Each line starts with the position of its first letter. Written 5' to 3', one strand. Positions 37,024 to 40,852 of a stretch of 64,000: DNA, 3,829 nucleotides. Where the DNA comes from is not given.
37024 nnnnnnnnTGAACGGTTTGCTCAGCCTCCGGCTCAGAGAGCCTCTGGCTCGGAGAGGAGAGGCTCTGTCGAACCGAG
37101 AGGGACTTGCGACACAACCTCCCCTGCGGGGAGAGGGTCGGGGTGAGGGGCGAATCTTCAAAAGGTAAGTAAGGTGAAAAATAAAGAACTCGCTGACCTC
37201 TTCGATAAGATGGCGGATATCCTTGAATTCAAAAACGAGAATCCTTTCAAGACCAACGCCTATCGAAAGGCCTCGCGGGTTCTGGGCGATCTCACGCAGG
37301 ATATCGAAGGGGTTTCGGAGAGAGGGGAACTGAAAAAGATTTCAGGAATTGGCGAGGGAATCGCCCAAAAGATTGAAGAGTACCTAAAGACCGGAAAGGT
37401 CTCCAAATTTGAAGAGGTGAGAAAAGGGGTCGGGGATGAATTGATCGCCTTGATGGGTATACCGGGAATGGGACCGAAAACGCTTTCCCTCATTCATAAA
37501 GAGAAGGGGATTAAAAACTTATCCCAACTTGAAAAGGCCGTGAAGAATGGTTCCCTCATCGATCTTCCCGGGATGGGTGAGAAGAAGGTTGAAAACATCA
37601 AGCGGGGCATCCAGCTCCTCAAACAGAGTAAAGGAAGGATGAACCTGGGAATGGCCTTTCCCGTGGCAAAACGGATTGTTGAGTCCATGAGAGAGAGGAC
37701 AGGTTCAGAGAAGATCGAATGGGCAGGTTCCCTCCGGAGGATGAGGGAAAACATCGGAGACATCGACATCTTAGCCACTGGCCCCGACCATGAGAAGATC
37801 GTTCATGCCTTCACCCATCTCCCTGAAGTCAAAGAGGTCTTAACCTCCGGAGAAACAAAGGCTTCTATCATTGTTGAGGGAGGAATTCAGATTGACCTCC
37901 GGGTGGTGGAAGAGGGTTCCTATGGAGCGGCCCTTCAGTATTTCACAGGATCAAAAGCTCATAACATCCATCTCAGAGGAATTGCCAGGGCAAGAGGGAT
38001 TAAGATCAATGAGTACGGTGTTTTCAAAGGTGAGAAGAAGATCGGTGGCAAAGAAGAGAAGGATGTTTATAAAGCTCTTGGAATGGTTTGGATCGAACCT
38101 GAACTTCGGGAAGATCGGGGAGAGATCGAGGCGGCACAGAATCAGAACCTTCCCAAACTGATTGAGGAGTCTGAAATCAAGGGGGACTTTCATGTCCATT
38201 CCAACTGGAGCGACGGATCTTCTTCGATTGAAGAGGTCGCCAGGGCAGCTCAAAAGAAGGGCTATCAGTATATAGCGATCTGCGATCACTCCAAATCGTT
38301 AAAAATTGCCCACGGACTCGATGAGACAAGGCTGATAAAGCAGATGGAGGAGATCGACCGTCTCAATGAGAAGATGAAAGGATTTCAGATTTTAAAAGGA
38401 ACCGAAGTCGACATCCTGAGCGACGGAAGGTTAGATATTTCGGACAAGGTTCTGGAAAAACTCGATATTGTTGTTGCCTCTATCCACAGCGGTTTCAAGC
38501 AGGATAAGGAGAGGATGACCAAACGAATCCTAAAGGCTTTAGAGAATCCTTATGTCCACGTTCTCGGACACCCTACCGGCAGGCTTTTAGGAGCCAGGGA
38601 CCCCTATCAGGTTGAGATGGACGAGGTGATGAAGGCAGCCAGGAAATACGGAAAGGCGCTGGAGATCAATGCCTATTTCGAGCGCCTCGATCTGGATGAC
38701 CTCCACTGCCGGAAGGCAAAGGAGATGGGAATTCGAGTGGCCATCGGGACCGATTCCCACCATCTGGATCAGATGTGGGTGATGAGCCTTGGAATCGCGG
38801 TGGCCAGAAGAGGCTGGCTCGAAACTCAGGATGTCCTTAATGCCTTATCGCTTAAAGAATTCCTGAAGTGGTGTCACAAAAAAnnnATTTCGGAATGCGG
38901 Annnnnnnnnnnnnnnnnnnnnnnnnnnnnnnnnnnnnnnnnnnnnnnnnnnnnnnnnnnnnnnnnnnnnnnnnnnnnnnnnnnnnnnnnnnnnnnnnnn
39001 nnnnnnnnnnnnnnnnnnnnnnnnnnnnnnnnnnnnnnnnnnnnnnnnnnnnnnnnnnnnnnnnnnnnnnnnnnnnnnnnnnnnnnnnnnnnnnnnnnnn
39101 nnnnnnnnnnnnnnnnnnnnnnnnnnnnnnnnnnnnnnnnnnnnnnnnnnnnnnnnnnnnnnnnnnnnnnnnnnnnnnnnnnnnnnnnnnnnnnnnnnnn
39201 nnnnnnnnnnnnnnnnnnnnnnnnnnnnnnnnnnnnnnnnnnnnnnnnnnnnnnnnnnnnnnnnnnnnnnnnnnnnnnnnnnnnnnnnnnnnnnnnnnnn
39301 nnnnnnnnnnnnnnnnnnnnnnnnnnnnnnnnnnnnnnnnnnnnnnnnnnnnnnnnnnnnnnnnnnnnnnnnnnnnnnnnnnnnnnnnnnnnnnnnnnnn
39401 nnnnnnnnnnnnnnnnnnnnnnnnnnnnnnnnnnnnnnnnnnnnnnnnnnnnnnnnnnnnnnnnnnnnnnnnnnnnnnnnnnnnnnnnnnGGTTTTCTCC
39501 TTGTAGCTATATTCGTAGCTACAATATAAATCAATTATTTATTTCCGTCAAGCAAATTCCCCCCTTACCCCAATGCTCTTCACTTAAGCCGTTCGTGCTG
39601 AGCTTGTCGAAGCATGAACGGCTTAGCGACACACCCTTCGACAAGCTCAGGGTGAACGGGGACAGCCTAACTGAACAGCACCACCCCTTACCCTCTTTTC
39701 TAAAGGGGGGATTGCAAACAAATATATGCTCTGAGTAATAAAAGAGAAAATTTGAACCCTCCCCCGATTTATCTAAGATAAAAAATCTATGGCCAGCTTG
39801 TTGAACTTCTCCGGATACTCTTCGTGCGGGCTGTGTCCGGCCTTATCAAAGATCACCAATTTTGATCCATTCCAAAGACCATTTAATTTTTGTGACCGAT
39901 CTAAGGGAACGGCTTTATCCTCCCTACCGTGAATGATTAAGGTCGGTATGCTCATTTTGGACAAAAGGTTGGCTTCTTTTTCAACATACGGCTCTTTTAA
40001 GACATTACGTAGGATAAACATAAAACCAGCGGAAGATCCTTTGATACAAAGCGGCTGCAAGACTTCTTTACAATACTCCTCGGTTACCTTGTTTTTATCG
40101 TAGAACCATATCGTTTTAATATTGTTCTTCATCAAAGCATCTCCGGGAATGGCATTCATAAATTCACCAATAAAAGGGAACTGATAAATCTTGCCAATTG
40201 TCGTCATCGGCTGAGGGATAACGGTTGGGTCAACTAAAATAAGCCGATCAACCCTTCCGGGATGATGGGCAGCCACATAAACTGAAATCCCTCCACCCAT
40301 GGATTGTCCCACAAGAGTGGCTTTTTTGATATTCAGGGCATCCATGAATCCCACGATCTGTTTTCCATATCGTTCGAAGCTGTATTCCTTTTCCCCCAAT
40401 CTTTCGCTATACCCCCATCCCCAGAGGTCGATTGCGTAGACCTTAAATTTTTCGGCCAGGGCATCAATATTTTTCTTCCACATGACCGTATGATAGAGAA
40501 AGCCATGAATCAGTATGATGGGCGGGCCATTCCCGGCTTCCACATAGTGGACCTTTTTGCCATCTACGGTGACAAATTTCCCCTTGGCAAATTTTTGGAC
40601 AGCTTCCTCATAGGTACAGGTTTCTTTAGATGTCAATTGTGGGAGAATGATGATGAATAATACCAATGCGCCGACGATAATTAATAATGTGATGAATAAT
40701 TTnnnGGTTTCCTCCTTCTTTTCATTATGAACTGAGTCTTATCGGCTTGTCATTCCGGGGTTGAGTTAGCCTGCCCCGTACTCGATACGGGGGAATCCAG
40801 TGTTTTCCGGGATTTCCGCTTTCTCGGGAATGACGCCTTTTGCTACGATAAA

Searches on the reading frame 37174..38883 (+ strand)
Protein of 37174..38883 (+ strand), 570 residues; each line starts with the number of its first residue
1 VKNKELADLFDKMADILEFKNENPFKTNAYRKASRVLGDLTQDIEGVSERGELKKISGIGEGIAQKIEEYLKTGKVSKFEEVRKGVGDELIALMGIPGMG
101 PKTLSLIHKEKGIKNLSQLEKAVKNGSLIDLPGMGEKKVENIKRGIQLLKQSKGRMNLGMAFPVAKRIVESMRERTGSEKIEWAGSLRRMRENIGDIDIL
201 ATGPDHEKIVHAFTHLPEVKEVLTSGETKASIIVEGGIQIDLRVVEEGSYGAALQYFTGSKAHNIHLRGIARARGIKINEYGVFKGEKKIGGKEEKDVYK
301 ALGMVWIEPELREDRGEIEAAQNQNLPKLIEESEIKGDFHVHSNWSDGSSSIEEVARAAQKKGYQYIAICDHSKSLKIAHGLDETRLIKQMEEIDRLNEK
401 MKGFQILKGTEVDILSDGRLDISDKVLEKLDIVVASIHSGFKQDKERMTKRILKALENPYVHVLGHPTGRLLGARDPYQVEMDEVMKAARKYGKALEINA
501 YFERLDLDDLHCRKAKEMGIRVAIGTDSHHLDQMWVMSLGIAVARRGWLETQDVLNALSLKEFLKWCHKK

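Call 4: search_protein_families(library=pfam, proteins=[window:37174-38883:+], max_evalue=1)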
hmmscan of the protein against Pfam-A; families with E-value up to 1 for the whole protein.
window:37174-38883:+ (570 aa): 13 families
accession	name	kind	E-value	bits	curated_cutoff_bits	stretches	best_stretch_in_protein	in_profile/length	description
PF14791.11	DNA_pol_B_thumb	-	1.1e-23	83.2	25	1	253-313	1-63/63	DNA polymerase beta thumb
PF14716.13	HHH_8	-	3.7e-23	82.1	30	1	1-75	1-72/73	Helix-hairpin-helix domain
PF02811.25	PHP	-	3.9e-15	57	26.4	1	338-499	1-162/164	PHP domain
PF14520.12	HHH_5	-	3.1e-10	40.8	27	1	92-146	3-55/57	Helix-hairpin-helix domain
PF00633.29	HHH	-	1.4e-06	28.3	24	0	52-67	12-27/30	Helix-hairpin-helix motif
PF12836.13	HHH_3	-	0.00051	20.5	27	1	52-82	15-46/65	Helix-hairpin-helix motif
PF14792.12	DNA_pol_B_palm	-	0.0007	20.3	25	1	169-210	15-56/113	DNA polymerase beta palm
PF12826.13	HHH_2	-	0.00095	19.7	27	1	51-76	35-60/64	Helix-hairpin-helix motif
PF01876.22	RNase_P_p30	-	0.0044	16.9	35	1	344-435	6-94/214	RNase P subunit p30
PF12482.14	DUF3701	-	0.15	12.7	26.9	0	36-73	35-71/93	Phage integrase protein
PF23079.1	HTH_NOL4_2nd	-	0.21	12.5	26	0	399-456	1-58/95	Nucleolar protein 4, helical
PF00937.23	CoV_nucleocap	-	0.28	10.7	30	1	176-231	223-278/342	Coronavirus nucleocapsid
PF21528.2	CC2D1A-B_DM14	-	0.35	11.5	24.6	0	111-130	29-48/56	Coiled-coil and C2 domain-containing protein 1, DM14 domain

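Call 47: search_protein_families(library=padloc, proteins=[window:37174-38883:+], max_evalue=1)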
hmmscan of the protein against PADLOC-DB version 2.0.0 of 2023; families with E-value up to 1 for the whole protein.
window:37174-38883:+ (570 aa): 0 families

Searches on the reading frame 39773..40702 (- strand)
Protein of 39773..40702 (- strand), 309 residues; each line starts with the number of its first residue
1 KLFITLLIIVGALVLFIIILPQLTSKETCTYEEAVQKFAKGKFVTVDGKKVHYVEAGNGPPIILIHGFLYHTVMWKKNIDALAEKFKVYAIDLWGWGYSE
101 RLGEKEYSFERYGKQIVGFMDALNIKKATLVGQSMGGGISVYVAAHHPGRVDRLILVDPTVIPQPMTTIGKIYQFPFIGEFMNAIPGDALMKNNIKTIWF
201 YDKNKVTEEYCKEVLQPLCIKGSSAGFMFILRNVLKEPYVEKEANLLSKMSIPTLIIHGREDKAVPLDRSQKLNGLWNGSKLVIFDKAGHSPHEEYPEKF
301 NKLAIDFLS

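Call 85: search_protein_families(library=pfam, proteins=[window:39773-40702:-], max_evalue=0.00001)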
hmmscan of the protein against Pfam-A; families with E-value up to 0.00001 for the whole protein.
window:39773-40702:- (309 aa): 3 families
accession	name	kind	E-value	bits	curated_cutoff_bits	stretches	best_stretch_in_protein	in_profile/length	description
PF00561.26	Abhydrolase_1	-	1.1e-35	123.9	25.8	2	60-166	1-106/245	alpha/beta hydrolase fold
PF12146.15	Hydrolase_4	-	4.1e-24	85.6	27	1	62-295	7-237/239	Serine aminopeptidase, S33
PF12697.13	Abhydrolase_6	-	1.1e-18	69.1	26.3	1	62-302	1-216/217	Alpha/beta hydrolase family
